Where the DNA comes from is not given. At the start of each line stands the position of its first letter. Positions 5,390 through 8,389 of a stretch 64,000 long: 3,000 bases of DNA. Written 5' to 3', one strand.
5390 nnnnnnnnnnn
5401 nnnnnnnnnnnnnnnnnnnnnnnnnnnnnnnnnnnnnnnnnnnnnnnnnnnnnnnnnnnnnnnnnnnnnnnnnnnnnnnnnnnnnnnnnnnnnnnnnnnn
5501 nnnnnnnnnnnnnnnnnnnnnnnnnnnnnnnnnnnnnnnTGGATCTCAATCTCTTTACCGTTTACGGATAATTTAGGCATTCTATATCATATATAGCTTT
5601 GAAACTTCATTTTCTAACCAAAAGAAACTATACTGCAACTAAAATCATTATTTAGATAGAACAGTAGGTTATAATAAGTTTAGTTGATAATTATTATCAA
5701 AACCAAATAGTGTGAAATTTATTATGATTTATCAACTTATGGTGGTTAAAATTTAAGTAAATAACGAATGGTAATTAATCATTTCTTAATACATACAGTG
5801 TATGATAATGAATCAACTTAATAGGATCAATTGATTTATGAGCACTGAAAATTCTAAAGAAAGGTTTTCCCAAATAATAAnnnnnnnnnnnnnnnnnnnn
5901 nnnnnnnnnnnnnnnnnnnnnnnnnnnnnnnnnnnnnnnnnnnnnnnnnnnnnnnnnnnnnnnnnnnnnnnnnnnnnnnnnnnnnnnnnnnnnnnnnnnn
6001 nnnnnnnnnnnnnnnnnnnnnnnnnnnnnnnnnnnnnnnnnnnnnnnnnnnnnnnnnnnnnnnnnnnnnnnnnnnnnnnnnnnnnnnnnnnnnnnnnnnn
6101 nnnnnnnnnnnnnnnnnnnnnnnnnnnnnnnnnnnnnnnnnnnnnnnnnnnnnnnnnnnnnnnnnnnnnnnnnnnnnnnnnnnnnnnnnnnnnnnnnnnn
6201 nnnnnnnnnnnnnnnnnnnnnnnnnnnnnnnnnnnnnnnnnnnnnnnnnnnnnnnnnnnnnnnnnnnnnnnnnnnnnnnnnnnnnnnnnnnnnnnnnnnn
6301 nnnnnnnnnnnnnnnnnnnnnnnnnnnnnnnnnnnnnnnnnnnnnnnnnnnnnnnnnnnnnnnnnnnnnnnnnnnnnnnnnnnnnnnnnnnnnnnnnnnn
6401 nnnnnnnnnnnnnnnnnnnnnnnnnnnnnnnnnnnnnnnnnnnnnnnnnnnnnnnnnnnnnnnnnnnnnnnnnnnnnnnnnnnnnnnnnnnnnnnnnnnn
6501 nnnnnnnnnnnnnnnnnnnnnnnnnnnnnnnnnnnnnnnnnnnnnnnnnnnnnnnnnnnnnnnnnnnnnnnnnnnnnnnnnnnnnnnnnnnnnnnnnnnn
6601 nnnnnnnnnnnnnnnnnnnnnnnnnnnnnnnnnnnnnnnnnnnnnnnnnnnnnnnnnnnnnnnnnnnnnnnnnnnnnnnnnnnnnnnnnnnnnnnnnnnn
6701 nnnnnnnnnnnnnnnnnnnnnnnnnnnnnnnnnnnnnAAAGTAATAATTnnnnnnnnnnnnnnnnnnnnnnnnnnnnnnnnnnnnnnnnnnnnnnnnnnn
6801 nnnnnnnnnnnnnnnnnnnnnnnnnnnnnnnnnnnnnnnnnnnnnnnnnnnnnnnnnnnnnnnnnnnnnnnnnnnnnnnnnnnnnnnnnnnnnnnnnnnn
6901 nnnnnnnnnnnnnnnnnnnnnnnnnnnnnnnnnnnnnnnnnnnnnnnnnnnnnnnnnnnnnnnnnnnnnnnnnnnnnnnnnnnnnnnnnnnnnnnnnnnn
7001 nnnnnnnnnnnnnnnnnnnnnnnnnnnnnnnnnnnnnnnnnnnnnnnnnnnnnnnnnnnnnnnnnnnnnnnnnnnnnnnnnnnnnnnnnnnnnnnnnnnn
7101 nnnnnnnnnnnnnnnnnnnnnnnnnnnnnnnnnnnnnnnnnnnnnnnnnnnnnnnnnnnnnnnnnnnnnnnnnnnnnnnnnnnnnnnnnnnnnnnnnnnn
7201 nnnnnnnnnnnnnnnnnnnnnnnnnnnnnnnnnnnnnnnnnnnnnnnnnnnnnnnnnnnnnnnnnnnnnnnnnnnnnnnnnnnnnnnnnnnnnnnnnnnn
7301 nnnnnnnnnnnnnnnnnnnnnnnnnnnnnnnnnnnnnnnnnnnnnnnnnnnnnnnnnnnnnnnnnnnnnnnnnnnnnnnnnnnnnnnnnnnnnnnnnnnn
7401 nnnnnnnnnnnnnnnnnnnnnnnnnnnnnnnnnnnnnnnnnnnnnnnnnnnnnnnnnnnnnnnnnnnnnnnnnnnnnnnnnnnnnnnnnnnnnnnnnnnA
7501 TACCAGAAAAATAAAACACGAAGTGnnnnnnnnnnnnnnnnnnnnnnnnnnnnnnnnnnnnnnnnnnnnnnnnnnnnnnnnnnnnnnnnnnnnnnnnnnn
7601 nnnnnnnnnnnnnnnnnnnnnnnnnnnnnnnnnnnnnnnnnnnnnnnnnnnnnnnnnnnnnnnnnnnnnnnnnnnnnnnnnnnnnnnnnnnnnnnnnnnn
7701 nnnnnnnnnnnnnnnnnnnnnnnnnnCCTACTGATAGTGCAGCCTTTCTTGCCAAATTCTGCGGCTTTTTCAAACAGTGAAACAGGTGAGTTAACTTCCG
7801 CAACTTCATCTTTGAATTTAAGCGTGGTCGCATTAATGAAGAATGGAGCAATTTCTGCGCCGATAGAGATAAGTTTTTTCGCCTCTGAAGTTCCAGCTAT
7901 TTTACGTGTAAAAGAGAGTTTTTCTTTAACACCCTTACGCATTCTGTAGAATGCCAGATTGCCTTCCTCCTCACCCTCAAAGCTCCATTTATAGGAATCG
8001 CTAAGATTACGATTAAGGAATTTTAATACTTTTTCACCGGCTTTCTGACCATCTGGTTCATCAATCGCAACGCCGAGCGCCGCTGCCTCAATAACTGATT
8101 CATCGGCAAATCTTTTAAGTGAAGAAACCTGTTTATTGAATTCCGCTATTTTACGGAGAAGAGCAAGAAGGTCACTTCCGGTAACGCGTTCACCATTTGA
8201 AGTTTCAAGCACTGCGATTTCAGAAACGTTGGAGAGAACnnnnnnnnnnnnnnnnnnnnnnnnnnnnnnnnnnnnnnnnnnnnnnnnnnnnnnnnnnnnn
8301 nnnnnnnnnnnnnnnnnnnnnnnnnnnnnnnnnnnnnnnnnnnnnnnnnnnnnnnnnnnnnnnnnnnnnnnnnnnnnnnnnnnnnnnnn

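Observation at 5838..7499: Tandem pair of divergent paralogous orphan genes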

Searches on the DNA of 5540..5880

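Call 78: search_rna_families(source=window, start=5540, end=5880, threshold=evalue, max_evalue=1)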
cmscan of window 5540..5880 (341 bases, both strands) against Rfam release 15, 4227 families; matches with E-value up to 1: 0.
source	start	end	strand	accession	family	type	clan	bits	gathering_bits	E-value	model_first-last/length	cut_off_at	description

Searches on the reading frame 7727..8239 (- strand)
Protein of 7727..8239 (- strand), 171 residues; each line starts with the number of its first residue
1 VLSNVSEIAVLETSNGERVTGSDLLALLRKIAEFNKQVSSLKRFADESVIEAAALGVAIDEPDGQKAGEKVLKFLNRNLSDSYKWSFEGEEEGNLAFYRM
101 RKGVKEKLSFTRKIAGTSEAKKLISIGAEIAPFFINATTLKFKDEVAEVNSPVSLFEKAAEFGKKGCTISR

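Call 64: find_related_loci(query=window:7727-8239:-, collection=metagenome_contigs, flank=5000)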
Query window:7727-8239:- (171 aa) in metagenome_contigs; peptide patterns used: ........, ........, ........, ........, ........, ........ (x = any residue, [..] = any of these).
219 stretches matched a pattern, but none encodes a relative of the query by tblastn (E <= 1e-3).
